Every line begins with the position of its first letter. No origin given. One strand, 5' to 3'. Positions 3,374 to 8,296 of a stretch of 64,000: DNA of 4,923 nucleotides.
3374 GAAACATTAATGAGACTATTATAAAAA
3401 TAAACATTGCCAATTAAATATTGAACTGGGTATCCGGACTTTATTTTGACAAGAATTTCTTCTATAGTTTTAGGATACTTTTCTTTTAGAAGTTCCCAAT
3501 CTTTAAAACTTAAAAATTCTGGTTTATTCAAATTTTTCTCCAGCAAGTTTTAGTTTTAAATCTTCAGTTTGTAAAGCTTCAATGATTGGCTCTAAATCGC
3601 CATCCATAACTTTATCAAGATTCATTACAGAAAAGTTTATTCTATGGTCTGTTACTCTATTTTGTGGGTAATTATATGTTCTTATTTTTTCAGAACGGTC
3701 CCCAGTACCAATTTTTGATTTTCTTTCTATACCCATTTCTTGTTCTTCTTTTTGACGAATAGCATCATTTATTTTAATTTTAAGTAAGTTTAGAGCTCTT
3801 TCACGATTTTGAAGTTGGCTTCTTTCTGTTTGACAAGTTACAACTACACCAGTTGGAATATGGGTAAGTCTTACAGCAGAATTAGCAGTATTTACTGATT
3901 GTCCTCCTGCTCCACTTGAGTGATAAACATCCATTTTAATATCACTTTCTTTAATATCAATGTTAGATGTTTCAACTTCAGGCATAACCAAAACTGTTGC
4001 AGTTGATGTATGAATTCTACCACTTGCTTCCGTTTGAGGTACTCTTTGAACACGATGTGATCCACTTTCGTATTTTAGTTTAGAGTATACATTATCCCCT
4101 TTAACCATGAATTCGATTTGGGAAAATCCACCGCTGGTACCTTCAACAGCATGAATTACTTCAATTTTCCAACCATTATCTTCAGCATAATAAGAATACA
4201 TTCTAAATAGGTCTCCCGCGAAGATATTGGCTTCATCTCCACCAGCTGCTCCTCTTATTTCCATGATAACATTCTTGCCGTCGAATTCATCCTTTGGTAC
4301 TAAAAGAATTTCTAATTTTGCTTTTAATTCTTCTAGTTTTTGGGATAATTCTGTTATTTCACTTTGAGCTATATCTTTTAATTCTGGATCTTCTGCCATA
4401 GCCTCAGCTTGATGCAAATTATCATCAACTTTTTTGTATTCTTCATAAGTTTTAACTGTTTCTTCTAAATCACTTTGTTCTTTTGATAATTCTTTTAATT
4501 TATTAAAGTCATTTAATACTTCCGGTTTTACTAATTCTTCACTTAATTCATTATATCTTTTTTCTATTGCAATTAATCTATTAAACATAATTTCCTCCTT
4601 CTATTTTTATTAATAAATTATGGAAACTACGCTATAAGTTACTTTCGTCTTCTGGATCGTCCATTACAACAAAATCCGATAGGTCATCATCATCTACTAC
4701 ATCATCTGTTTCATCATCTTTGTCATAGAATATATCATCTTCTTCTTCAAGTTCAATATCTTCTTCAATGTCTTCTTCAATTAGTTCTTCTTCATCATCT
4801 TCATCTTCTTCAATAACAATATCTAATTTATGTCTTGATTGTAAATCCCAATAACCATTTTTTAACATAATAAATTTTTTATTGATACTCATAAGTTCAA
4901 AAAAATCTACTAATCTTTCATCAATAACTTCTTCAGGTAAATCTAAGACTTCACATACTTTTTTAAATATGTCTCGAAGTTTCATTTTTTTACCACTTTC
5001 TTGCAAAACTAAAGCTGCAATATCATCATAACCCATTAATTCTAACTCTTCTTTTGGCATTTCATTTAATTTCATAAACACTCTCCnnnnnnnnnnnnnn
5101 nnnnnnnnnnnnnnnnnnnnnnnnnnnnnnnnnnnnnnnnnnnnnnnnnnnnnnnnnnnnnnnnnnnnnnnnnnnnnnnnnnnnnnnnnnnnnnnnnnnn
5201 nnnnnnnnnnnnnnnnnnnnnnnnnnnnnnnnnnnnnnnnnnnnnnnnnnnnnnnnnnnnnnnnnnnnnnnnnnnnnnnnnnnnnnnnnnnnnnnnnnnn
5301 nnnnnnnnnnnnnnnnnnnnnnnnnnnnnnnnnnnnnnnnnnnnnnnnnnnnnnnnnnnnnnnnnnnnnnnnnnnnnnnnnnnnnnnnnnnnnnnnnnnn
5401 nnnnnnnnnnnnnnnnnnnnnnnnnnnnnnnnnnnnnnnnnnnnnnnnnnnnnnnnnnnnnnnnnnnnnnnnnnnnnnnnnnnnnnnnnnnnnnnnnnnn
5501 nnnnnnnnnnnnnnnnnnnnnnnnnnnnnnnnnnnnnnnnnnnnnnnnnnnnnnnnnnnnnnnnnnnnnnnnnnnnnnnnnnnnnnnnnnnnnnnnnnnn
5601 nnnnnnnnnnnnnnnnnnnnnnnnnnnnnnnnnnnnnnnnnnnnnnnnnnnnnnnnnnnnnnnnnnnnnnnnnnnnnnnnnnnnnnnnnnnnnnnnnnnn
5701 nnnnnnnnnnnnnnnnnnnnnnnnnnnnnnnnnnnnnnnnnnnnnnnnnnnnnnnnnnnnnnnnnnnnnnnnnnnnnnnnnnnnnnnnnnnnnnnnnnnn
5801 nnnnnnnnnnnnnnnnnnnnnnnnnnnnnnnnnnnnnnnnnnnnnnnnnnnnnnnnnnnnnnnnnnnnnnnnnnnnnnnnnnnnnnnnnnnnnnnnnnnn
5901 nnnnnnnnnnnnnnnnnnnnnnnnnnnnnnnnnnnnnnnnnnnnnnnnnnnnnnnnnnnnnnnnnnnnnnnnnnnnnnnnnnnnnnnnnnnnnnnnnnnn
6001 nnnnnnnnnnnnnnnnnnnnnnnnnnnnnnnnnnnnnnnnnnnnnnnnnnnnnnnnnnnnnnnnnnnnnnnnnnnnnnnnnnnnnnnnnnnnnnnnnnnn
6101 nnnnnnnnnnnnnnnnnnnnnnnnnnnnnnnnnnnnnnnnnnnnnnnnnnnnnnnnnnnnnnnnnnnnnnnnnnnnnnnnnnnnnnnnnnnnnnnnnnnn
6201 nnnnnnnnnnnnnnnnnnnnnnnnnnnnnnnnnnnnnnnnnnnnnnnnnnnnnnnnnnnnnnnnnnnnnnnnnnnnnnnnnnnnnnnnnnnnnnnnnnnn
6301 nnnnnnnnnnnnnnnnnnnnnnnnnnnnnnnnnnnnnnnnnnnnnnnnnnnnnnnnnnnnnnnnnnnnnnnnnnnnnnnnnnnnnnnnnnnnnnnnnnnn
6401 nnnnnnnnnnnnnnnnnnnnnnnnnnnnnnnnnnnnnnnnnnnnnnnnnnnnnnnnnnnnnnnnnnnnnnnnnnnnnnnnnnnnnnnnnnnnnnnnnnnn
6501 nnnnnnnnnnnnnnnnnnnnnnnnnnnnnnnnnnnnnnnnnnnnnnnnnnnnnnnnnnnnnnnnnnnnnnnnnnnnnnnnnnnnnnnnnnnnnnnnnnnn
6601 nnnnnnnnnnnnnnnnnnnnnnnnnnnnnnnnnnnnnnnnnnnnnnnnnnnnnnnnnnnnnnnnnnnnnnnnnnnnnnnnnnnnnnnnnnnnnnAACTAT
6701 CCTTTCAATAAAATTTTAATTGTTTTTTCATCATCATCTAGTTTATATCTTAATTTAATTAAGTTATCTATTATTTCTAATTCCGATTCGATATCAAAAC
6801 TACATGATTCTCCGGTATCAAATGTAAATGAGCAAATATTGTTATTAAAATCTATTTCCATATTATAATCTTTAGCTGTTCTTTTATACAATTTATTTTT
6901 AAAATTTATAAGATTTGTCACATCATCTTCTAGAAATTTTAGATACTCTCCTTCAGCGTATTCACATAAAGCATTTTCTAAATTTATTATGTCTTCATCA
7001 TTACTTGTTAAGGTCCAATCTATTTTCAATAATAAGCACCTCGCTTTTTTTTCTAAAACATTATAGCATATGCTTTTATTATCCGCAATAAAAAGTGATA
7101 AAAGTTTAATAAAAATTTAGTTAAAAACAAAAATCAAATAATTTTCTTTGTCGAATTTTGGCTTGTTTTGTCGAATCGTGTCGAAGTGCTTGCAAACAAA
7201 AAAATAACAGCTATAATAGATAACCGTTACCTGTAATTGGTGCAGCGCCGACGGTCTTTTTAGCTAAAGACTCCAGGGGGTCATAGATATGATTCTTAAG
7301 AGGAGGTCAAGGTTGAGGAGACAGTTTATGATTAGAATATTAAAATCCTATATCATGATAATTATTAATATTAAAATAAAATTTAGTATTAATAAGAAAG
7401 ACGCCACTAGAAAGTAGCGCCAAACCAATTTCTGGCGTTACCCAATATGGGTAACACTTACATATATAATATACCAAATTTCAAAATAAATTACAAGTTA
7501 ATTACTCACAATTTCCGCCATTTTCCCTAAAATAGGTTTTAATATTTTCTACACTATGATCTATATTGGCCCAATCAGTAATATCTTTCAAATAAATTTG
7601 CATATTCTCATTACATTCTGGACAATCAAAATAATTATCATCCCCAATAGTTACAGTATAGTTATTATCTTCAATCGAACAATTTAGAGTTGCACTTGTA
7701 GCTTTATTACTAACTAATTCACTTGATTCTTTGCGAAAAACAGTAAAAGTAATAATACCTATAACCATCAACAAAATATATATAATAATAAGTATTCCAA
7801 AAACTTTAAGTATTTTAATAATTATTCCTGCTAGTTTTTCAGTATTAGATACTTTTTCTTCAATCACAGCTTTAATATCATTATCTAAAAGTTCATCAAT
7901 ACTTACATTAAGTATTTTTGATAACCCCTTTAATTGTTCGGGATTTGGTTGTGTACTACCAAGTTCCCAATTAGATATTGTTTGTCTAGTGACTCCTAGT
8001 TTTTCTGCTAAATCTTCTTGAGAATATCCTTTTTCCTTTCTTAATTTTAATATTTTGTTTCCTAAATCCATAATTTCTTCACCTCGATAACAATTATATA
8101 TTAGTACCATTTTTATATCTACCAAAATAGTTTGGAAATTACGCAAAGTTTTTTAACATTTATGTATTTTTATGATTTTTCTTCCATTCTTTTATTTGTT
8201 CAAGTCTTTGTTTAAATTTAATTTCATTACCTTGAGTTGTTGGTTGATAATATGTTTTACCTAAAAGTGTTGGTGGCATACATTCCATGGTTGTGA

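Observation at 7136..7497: Repeated ~360-bp intergenic module with convergent promoters around a tiny ORF: type I toxin-antitoxin-like locus (copy A)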

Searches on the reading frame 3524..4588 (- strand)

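Call 9: search_protein_families(library=pfam, proteins=[window:3524-4588:-], max_evalue=0.01)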
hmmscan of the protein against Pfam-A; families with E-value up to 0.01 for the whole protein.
window:3524-4588:- (354 aa): 3 families
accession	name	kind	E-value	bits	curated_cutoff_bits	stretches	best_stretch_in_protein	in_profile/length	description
PF03462.23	PCRF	-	9.6e-73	244.6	24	1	8-199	1-194/194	PCRF domain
PF00472.26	RF-1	-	4.1e-40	136.8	35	1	208-316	3-116/116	RF-1 domain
PF16326.10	ABC_tran_CTD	-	0.00028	21.5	32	1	7-50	19-62/69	ABC transporter C-terminal domain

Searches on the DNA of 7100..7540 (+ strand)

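Call 10: search_dna_similar(query=window:7100-7540:+, collection=plasmids, mode=distant)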
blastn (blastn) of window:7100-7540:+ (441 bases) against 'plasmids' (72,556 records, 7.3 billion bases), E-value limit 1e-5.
No match.

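Call 11: search_dna_similar(query=window:7100-7540:+, collection=phages, mode=distant)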
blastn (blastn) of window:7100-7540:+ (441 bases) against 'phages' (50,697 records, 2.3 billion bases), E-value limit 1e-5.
No match.

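Call 16: search_rna_families(source=window, start=7100, end=7540, threshold=evalue, max_evalue=10)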
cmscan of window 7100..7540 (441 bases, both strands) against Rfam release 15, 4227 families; matches with E-value up to 10: 4.
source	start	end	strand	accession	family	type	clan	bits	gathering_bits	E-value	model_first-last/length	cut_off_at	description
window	7392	7470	-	RF02869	ncS025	Gene; sRNA;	-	20.9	46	0.18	1-85/85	no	Burkholderia sRNA 25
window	7109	7211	-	RF02607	AbsR25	Gene; sRNA;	-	14.8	47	5.1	1-164/164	no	Acinetobacter sRNA 25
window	7393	7459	-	RF02871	ncS54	Gene; sRNA;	-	14.2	43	1.8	1-79/79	no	Burkholderia sRNA 54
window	7358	7439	-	RF02763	IsrM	Gene; sRNA;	-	8.4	376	5.2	1-329/329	no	IsrM sRNA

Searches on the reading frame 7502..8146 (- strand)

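Call 9: search_protein_families(library=pfam, proteins=[window:7502-8146:-], max_evalue=0.01)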
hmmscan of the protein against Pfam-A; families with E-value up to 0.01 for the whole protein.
window:7502-8146:- (214 aa): 14 families
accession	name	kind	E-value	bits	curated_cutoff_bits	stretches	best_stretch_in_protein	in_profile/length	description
PF01381.28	HTH_3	-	2e-20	73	23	1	33-86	2-55/55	Helix-turn-helix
PF12844.13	HTH_19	-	1.2e-14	54.4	30.2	1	29-88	1-60/64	Helix-turn-helix domain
PF13560.12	HTH_31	-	8.7e-10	39.2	27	1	29-86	3-61/64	Helix-turn-helix domain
PF13443.12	HTH_26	-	4e-09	37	22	1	31-88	1-59/63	Cro/C1-type HTH DNA-binding domain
PF07022.19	Phage_CI_repr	-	9.5e-06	26.3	22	1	42-87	13-58/65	Bacteriophage CI repressor helix-turn-helix domain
PF13384.12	HTH_23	-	1.5e-05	25.1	24.6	1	32-60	10-37/50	Homeodomain-like domain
PF04545.22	Sigma70_r4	-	2.1e-05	24.4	24.1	1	31-59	11-39/50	Sigma-70, region 4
PF08279.18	HTH_11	-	3.5e-05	24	25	1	31-59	4-34/55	HTH domain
PF15943.11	YdaS_toxin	-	8.1e-05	22.8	30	1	42-83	10-51/65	Bacterial toxin YdaS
PF13518.12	HTH_28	-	0.00038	20.9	25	1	32-60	5-32/52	Helix-turn-helix domain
PF08281.18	Sigma70_r4_2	-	0.00079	19.5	25.7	1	31-59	17-45/54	Sigma-70, region 4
PF13936.12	HTH_38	-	0.0064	16.6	27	0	31-59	12-39/44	Helix-turn-helix domain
PF17762.8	HTH_ParB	-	0.007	16.9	22.6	0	30-59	10-39/102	ParB HTH domain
PF13545.12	HTH_Crp_2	-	0.0097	16.3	27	0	41-58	23-40/70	Crp-like helix-turn-helix domain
